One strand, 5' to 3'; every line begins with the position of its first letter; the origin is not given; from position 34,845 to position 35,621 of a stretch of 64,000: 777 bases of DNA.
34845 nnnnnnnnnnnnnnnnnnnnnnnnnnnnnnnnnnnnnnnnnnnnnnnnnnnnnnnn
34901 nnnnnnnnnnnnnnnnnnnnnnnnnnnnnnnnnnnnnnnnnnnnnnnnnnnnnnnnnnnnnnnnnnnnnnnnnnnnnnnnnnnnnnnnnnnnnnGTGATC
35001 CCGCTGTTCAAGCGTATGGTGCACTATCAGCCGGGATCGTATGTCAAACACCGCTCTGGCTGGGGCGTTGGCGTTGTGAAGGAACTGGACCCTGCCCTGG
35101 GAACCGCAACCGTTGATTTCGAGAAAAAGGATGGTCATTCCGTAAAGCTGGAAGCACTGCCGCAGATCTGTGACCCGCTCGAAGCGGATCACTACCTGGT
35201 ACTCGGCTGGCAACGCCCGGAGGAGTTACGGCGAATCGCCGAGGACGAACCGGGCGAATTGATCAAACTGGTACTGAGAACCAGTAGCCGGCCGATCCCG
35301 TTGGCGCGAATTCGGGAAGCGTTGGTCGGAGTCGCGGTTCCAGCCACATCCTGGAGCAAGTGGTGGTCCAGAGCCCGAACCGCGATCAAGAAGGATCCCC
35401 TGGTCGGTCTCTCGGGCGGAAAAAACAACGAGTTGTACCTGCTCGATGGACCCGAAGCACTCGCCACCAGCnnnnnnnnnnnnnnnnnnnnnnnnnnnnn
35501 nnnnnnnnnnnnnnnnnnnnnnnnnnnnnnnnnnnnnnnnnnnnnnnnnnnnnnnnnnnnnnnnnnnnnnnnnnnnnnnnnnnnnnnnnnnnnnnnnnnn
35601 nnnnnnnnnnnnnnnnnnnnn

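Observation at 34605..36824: Giant GreA-family protein (739 aa) translationally coupled to hutU-hutI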

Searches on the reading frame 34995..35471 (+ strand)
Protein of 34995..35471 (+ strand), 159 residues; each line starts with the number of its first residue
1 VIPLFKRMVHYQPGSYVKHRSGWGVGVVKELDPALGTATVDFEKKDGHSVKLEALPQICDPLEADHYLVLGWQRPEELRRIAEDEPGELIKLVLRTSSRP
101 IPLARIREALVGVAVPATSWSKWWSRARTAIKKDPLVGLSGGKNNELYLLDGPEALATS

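Call 45: predict_structure(alignment_id=A3)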
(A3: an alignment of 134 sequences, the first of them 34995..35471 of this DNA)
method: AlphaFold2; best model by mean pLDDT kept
length: 159 residues; sequences in the alignment: 134
mean_pLDDT: 95.2   pTM: 0.86
mean pLDDT of the five models: 95.2, 94.4, 93.9, 93.6, 93.4
residues with pLDDT >= 90: 139; 70-90: 19; 50-70: 1; < 50: 0
segments of 3 or more residues with pLDDT < 50: none
pLDDT, mean of each block of 10 residues (from residue 1): 82 98 97 97 98 96 97 98 98 95 97 98 98 96 92 85
secondary structure, 60 per line:
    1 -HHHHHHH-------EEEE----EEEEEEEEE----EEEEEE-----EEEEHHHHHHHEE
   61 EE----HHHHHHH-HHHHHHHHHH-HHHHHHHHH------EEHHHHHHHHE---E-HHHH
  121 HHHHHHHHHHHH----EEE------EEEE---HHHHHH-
elements in order: H2-8 E16-19 E24-32 E37-42 E48-51 H52-58 E59-62 H67-73 H75-84 H86-94 H103-110 H117-132 E137-139 E146-149 H153-158

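Call 48: fold_search(model_id=the predicted structure, library=pdb)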
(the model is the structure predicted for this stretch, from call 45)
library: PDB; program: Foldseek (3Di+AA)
matches with E <= 10: 854; with E <= 0.001: 0
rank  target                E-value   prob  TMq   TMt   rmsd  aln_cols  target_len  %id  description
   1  3pmi_C                4.5e-02  0.63  0.25  0.32  12.8       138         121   16  PWWP Domain of Human Mutated Melanoma-Associated Antigen 1 (released 2010-12-15)
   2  9dqs_B                5.1e-02  1.00  0.27  0.73   2.5        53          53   24  Structure of Tudor domain from Mycobacterium smegmatis UvrD1 (released 2024-10-16)
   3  3lx7                  5.1e-02  1.00  0.24  0.27   2.5        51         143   24  Crystal structure of a Novel Tudor domain-containing protein SGF29 (released 2010-05-05)
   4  3pmi_A                5.1e-02  0.60  0.25  0.32  12.5       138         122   17  PWWP Domain of Human Mutated Melanoma-Associated Antigen 1 (released 2010-12-15)
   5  6wav_B                6.4e-02  0.99  0.26  0.61   2.8        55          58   24  Crystal structure of PHF1 in complex with H3K36me3 substitution (released 2020-08-26)
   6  9dqs_C                6.8e-02  1.00  0.27  0.71   2.5        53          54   24  Structure of Tudor domain from Mycobacterium smegmatis UvrD1 (released 2024-10-16)
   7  9l8y                  7.7e-02  0.99  0.25  0.26   3.7        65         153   18  Crystal structure of HERC2 (released 2025-11-05)
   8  8h43_B                8.1e-02  0.99  0.25  0.61   2.8        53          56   23  Crystal structure of PHF1 Tudor domain in complex with hit 1 (released 2023-10-18)
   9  6wav_C                8.6e-02  0.99  0.26  0.59   2.8        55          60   24  Crystal structure of PHF1 in complex with H3K36me3 substitution (released 2020-08-26)
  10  4hcz_A                8.6e-02  0.99  0.26  0.60   2.8        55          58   24  PHF1 Tudor in complex with H3K36me3 (released 2012-11-14)
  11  6wau_A                8.6e-02  0.99  0.25  0.59   2.9        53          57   21  Complex structure of PHF19 (released 2020-08-26)
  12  9dqs_A                9.2e-02  1.00  0.25  0.71   2.6        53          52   24  Structure of Tudor domain from Mycobacterium smegmatis UvrD1 (released 2024-10-16)
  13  6wav_A                9.2e-02  0.99  0.26  0.60   2.9        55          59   24  Crystal structure of PHF1 in complex with H3K36me3 substitution (released 2020-08-26)
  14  9l93_A                9.2e-02  0.99  0.26  0.27   3.4        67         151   21  Crystal structure of NCOA4 in complex with HERC2 (released 2025-11-05)
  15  3me9_A                9.7e-02  0.98  0.25  0.23   3.8        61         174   23  Crystal structure of SGF29 in complex with H3K4me3 peptide (released 2010-04-28)
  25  1ku9_A                1.4e-01  0.95  0.33  0.34   5.1        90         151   16  X-ray Structure of a Methanococcus jannaschii DNA-Binding Protein: Implications for Antibiotic Resistance in Staphyloc (released 2002-12-25)
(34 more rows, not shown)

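Call 51: search_solved_structures(query=A4, max_evalue=10, show_alignments=3)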
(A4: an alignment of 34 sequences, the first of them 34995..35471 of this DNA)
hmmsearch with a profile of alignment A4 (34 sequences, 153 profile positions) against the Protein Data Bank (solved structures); distinct sequences matched with E-value up to 10: 17.
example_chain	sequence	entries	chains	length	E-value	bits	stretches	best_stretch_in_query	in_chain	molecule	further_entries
9dqs_A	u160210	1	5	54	0.011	18.2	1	7-51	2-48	ATP-dependent DNA helicase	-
9dci_A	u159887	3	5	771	0.036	16.6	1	6-50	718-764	ATP-dependent DNA helicase UvrD1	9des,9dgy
2v9v_A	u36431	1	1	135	0.11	15.1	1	54-129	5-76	SELENOCYSTEINE-SPECIFIC ELONGATION FACTOR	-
7egt_B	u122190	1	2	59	0.14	14.6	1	8-53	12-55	DNA helicase UvrD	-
7see_A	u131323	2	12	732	0.26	13.8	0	9-45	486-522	MCE family protein, Intermembrane transport protein YebT chimera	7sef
2lse_A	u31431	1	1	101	0.31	13.6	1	51-97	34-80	Four Helix Bundle Protein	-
1lva_A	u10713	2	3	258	0.33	13.5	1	55-129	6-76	Selenocysteine-specific elongation factor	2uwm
2ply_A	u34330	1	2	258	0.34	13.4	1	55-129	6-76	Selenocysteine-specific elongation factor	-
3ne8_A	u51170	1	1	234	0.42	13.1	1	29-66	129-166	N-acetylmuramoyl-l-alanine amidase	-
6v0c_A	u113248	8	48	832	0.43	13.1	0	9-45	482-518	Intermembrane transport protein YebT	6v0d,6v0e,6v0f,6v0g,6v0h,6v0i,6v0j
9n8w_B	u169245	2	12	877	0.47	13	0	9-45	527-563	Intermembrane transport protein YebT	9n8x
7p3a_A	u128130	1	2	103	0.63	12.6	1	54-105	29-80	RNA transcription, translation and transport factor protein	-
5dck_A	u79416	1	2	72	0.76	12.3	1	72-109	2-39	Capsid C-Terminal Domain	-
5dma_A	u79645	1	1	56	0.97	11.9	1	10-30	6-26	ATP-dependent DNA helicase PcrA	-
5na2_A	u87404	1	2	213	1.2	11.6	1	56-109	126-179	Capsid protein (p24)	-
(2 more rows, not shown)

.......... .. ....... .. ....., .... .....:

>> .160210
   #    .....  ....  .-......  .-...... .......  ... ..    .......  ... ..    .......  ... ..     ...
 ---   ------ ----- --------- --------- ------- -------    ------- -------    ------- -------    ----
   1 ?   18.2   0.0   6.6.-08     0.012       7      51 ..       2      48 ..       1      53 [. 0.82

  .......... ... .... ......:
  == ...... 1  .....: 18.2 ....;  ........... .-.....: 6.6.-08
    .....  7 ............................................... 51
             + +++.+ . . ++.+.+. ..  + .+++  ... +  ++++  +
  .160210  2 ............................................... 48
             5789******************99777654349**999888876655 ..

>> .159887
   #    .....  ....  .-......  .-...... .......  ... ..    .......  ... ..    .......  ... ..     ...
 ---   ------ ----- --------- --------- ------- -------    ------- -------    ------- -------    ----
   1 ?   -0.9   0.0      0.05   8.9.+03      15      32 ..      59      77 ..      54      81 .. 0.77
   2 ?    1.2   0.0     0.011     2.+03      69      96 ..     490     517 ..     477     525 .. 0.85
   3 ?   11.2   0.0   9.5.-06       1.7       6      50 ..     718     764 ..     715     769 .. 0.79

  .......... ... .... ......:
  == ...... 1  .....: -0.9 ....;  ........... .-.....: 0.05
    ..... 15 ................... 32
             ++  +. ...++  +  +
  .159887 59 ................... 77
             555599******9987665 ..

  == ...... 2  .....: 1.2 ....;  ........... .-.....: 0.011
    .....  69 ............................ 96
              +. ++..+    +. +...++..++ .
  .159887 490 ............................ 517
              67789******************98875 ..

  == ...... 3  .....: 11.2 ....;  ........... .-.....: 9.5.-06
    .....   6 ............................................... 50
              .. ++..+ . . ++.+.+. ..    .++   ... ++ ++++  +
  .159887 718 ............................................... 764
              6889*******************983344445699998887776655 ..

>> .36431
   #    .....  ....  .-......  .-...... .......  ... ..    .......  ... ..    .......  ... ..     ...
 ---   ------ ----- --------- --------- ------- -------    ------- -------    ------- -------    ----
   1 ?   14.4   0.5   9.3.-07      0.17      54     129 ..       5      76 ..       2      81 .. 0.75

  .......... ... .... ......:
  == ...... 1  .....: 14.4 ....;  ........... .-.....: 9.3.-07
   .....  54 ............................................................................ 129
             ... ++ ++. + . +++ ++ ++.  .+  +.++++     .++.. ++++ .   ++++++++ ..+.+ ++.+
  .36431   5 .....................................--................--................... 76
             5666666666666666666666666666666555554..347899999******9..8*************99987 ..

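Call 52: search_protein_families(library=pfam, alignment_id=A4, max_evalue=1)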
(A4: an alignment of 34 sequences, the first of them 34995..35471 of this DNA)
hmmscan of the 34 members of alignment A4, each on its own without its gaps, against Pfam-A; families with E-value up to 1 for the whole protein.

A. member 1, window:34995-35471:+ (159 aa): 1 family
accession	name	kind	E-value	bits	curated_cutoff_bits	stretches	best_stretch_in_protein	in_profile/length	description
PF12073.14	DUF3553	-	0.16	12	20.3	1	12-44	2-34/50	Protein of unknown function (DUF3553)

B. families by the number of members that match (of 34 scanned): 22 families
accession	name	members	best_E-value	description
PF12073.14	DUF3553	13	9.1e-05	Protein of unknown function (DUF3553)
PF02559.22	CarD_TRCF_RID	8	0.0089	CarD-like/TRCF RID domain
PF21196.3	PcrA_UvrD_tudor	6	0.00016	PcrA/UvrD tudor domain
PF21057.2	Hikeshi-like_C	2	0.081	Hikeshi-like, C-terminal domain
PF02186.21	TFIIE_beta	1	0.0041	TFIIE beta subunit core domain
PF02470.25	MlaD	1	0.0069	MlaD protein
PF23590.1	NOT1_connector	1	0.026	CCR4-NOT transcription complex subunit 1, NOT1_connector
PF21475.2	PaaA-like_N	1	0.027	PaaA-like, N-terminal domain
PF07340.17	Herpes_IE1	1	0.037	Cytomegalovirus IE1 protein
PF11740.13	KfrA_N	1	0.047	Plasmid replication region DNA-binding N-term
PF01929.23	Ribosomal_L14e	1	0.047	Ribosomal protein L14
PF18606.7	HTH_53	1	0.051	Zap helix turn helix N-terminal domain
PF21794.3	RAD51D_N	1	0.058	RAD51D, N-terminal domain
PF17797.7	RL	1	0.091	RL domain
PF20060.4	DUF6459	1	0.093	Family of unknown function (DUF6459)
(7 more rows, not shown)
